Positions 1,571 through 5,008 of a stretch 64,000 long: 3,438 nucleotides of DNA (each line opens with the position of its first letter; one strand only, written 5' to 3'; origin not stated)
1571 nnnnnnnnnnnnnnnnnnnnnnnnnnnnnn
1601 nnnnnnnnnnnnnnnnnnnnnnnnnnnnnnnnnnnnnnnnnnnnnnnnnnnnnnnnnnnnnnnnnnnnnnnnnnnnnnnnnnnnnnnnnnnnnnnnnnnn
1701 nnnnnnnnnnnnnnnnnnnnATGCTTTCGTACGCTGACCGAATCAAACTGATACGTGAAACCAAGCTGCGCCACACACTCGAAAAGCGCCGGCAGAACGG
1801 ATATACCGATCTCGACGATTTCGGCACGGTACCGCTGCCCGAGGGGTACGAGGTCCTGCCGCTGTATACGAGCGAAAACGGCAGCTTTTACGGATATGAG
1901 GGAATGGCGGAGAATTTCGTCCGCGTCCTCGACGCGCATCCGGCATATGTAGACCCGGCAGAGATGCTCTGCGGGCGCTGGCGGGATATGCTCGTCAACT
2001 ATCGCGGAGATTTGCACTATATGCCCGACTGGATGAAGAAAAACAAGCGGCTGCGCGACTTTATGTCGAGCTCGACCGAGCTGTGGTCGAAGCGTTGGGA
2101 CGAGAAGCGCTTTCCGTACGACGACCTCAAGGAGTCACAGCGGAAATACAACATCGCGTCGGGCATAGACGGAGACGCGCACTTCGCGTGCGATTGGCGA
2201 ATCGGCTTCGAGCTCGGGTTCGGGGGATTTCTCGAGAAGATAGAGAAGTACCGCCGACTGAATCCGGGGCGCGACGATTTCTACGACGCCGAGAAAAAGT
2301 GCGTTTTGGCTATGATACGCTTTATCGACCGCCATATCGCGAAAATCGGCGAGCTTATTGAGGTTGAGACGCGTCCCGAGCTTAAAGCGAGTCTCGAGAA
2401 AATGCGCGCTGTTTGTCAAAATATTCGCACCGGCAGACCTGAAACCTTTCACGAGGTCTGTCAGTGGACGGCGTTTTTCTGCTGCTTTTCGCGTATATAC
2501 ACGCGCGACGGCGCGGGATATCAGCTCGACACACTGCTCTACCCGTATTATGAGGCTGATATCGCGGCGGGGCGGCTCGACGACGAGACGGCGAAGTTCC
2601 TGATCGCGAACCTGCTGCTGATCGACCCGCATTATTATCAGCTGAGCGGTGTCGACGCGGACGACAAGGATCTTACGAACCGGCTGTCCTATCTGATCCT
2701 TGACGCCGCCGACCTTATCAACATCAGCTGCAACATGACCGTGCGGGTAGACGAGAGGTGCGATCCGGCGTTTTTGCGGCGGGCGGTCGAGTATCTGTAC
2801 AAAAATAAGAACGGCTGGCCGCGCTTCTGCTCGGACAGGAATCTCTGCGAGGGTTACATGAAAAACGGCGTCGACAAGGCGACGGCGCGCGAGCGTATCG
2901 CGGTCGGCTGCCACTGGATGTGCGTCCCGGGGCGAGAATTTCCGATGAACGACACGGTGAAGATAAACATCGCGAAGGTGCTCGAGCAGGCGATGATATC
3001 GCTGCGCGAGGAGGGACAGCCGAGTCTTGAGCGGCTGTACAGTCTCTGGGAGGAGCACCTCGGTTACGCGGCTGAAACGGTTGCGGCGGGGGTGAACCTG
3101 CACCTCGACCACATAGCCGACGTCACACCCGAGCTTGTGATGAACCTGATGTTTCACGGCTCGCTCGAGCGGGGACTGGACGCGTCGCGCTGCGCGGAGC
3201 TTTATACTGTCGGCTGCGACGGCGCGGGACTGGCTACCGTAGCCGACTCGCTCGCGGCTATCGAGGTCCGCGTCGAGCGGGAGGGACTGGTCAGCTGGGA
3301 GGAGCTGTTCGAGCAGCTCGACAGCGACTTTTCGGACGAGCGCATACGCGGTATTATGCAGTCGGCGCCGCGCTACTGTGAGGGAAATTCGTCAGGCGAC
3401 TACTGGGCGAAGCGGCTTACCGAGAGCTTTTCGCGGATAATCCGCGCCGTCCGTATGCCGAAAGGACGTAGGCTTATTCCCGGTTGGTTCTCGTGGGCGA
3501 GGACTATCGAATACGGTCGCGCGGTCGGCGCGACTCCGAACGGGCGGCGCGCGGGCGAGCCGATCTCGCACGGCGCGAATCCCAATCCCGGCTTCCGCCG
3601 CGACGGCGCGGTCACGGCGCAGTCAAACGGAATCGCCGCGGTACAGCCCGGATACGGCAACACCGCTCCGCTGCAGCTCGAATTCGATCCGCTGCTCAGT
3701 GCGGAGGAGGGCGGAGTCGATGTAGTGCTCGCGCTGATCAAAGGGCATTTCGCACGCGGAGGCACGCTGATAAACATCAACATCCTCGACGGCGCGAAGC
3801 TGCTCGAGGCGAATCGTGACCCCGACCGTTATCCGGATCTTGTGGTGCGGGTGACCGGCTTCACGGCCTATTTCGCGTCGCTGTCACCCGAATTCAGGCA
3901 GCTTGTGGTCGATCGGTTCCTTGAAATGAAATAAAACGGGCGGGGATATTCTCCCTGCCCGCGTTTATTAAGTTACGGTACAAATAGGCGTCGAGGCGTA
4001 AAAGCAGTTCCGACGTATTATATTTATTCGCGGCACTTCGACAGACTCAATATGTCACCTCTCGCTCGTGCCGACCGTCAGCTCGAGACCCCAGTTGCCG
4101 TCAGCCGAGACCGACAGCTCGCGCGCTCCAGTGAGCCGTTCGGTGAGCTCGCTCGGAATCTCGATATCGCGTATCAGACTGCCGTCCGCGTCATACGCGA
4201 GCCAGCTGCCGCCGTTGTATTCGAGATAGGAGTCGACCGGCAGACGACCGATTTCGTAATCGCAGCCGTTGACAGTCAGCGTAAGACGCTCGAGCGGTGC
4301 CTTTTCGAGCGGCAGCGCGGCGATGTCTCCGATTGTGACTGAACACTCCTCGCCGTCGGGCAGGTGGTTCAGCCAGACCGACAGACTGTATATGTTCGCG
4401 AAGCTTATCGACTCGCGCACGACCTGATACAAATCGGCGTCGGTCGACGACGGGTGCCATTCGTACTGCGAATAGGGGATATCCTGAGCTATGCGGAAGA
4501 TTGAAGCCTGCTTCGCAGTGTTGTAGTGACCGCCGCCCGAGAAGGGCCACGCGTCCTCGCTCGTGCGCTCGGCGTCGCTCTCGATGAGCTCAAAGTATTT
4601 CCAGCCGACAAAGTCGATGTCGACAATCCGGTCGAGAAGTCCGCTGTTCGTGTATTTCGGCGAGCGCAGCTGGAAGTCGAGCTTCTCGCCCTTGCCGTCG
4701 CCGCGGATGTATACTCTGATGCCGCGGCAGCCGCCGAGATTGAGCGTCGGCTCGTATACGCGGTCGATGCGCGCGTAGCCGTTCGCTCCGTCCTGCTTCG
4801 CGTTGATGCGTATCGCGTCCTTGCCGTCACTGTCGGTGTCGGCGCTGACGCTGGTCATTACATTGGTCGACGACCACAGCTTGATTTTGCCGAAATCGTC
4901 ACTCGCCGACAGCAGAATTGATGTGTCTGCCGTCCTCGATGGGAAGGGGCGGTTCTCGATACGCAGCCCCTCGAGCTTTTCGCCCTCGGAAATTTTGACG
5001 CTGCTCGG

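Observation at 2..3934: Oxidoreductase, activase and glycyl radical enzyme operon whose GRE has a non-canonical thiyl loop (GCHWMC)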

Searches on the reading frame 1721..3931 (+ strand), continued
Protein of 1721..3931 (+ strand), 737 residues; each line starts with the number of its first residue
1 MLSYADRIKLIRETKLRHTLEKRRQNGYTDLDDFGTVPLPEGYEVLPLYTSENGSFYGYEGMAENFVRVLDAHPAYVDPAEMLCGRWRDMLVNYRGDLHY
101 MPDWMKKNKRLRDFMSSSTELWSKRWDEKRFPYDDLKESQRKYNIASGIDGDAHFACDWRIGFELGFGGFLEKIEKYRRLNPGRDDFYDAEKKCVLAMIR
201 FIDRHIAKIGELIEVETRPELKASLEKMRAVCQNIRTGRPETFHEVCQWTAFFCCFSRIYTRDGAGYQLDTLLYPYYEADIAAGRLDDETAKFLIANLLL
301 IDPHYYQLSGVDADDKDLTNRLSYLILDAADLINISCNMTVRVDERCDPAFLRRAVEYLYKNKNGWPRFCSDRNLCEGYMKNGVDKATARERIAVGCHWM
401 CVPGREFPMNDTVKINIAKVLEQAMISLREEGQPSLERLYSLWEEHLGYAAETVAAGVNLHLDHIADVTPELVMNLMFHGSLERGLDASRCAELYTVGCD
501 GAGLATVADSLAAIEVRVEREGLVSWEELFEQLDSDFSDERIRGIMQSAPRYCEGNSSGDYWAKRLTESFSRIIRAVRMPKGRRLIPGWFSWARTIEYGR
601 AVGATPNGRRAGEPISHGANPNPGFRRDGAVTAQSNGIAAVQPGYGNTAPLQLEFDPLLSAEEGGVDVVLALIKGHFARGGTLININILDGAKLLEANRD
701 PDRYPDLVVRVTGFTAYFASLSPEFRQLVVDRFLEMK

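Call 72: find_encoding_contigs(protein=window:1721-3931:+, flank=10000, max_places=4)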
Protein window:1721-3931:+ (737 aa): 22 contigs read that carry it; 3 places shown.
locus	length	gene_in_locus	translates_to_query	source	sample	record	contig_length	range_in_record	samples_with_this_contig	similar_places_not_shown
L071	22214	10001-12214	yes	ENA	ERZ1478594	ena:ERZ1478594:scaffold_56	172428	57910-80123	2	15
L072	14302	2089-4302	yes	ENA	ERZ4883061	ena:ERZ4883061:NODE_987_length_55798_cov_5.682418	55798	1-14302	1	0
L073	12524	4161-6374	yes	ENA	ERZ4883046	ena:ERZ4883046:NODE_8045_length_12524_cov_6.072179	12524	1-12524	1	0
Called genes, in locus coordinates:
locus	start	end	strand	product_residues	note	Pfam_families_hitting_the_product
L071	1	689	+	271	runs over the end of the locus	PF01261:AP_endonuc_2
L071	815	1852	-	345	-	PF14487:DarT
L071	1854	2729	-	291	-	PF01661:Macro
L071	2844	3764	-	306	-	PF00165:HTH_AraC, PF12833:HTH_18, PF00165:HTH_AraC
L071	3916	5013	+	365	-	PF01408:GFO_IDH_MocA, PF22725:GFO_IDH_MocA_C3, PF02894:GFO_IDH_MocA_C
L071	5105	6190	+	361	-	PF01408:GFO_IDH_MocA, PF02894:GFO_IDH_MocA_C (faint), PF22725:GFO_IDH_MocA_C3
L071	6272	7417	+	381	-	PF01408:GFO_IDH_MocA, PF02894:GFO_IDH_MocA_C, PF22725:GFO_IDH_MocA_C3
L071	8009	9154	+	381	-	PF01408:GFO_IDH_MocA, PF22725:GFO_IDH_MocA_C3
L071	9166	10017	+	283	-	PF13353:Fer4_12, PF04055:Radical_SAM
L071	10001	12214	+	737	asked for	PF02901:PFL-like, PF01228:Gly_radical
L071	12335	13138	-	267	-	-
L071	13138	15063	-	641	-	-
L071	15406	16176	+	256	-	PF01987:AIM24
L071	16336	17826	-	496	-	PF00089:Trypsin, PF13365:Trypsin_2, PF13180:PDZ_2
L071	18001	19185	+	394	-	PF00768:Peptidase_S11, PF13354:Beta-lactamase2, PF07943:PBP5_C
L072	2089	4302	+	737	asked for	PF02901:PFL-like, PF01228:Gly_radical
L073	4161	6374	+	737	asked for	PF02901:PFL-like, PF01228:Gly_radical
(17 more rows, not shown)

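Call 82: find_encoding_contigs(protein=P0344, flank=7000, max_places=1)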
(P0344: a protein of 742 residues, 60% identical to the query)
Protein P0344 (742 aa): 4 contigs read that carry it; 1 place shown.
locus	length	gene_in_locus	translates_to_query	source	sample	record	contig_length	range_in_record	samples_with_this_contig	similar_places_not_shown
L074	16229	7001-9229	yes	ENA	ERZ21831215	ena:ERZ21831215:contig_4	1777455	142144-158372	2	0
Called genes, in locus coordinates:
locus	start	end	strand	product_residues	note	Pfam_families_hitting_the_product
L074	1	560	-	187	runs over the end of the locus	-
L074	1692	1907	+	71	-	PF00728:Glyco_hydro_20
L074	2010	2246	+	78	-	PF00728:Glyco_hydro_20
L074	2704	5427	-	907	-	PF22544:HYDIN_VesB_CFA65-like_Ig (weak)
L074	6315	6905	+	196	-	PF04055:Radical_SAM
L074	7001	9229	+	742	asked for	PF02901:PFL-like, PF01228:Gly_radical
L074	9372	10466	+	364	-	PF01208:URO-D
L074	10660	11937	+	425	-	PF01547:SBP_bac_1, PF13416:SBP_bac_8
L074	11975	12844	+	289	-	PF00528:BPD_transp_1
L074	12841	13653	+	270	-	PF00528:BPD_transp_1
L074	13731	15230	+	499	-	PF07690:MFS_1, PF13347:MFS_2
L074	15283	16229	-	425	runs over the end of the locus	PF00483:NTP_transferase, PF24894:Hexapep_GlmU (weak), PF25084:LbH_EIF2B (faint), PF25087:GMPPB_C (faint), PF25247:LbH_GLGC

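Call 83: find_encoding_contigs(protein=P0318, flank=7000, max_places=1)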
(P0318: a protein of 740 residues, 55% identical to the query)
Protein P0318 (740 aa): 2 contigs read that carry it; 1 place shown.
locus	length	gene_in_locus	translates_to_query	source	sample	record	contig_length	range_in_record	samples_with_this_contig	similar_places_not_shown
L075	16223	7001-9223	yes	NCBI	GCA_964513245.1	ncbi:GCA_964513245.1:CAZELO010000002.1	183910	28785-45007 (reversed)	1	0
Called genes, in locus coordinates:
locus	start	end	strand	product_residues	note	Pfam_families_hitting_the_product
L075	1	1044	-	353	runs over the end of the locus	PF00005:ABC_tran, PF08402:TOBE_2 (weak), PF03459:TOBE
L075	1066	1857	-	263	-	PF00528:BPD_transp_1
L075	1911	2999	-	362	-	PF13531:SBP_bac_11, PF01547:SBP_bac_1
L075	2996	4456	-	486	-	PF00174:Oxidored_molyb (faint)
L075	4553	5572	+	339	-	PF01208:URO-D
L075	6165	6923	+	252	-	PF00037:Fer4 (weak), PF12797:Fer4_2 (faint), PF12837:Fer4_6 (faint), PF12838:Fer4_7, PF13187:Fer4_9 (weak), PF13237:Fer4_10, PF14697:Fer4_21 (weak), PF04055:Radical_SAM, +1 more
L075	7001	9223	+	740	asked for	PF02901:PFL-like, PF01228:Gly_radical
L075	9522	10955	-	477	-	PF02310:B12-binding, PF04055:Radical_SAM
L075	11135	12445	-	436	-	PF00270:DEAD, PF00271:Helicase_C, PF23477:zf_Tbcl_2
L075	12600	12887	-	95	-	PF01985:CRS1_YhbY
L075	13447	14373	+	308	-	PF02729:OTCace_N, PF00185:OTCace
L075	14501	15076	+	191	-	PF00177:Ribosomal_S7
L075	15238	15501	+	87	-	-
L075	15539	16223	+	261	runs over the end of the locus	PF01493:GXGXG (weak)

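Call 84: find_encoding_contigs(protein=P0281, flank=7000, max_places=1)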
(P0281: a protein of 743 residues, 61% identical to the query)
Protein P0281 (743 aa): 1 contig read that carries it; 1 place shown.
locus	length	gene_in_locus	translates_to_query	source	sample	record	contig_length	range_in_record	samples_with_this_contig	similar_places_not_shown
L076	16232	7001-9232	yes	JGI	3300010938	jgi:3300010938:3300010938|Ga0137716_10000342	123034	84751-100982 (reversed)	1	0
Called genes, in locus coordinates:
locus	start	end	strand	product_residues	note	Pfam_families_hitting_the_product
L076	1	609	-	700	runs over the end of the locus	PF01055:Glyco_hydro_31_2nd, PF02065:Melibiase, PF16874:Glyco_hydro_36C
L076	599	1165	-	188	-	PF08305:NPCBM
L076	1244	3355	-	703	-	PF02065:Melibiase, PF16874:Glyco_hydro_36C (weak)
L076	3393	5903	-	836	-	PF08305:NPCBM, PF01055:Glyco_hydro_31_2nd, PF02065:Melibiase, PF16874:Glyco_hydro_36C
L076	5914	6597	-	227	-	PF08843:AbiEii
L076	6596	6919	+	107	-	-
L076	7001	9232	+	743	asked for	PF02901:PFL-like, PF01228:Gly_radical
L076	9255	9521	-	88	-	-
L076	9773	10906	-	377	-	PF04055:Radical_SAM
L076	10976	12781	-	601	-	PF08984:DUF1858 (weak), PF00115:COX1 (weak), PF05940:NnrS (weak), PF08984:DUF1858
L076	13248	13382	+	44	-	-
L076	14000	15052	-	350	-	PF04055:Radical_SAM, PF13186:SPASM (weak)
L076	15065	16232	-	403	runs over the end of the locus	PF04055:Radical_SAM, PF13353:Fer4_12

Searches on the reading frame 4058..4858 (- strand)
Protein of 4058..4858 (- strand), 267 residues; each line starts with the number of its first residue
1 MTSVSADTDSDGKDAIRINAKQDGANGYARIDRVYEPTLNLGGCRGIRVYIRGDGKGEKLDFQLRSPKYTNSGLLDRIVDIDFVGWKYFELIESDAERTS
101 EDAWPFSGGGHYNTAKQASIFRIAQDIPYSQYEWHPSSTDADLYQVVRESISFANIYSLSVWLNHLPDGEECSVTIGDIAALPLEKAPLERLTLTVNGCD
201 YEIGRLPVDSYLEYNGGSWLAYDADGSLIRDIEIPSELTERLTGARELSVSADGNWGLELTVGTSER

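Call 18: search_protein_families(library=pfam, proteins=[window:4058-4858:-], max_evalue=0.001)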
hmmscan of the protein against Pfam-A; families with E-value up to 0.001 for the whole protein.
window:4058-4858:- (267 aa): 1 family
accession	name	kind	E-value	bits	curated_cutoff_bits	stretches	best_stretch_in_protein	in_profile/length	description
PF03425.19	CBM_11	-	0.00084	19.9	27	0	3-108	42-146/182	Carbohydrate binding domain (family 11)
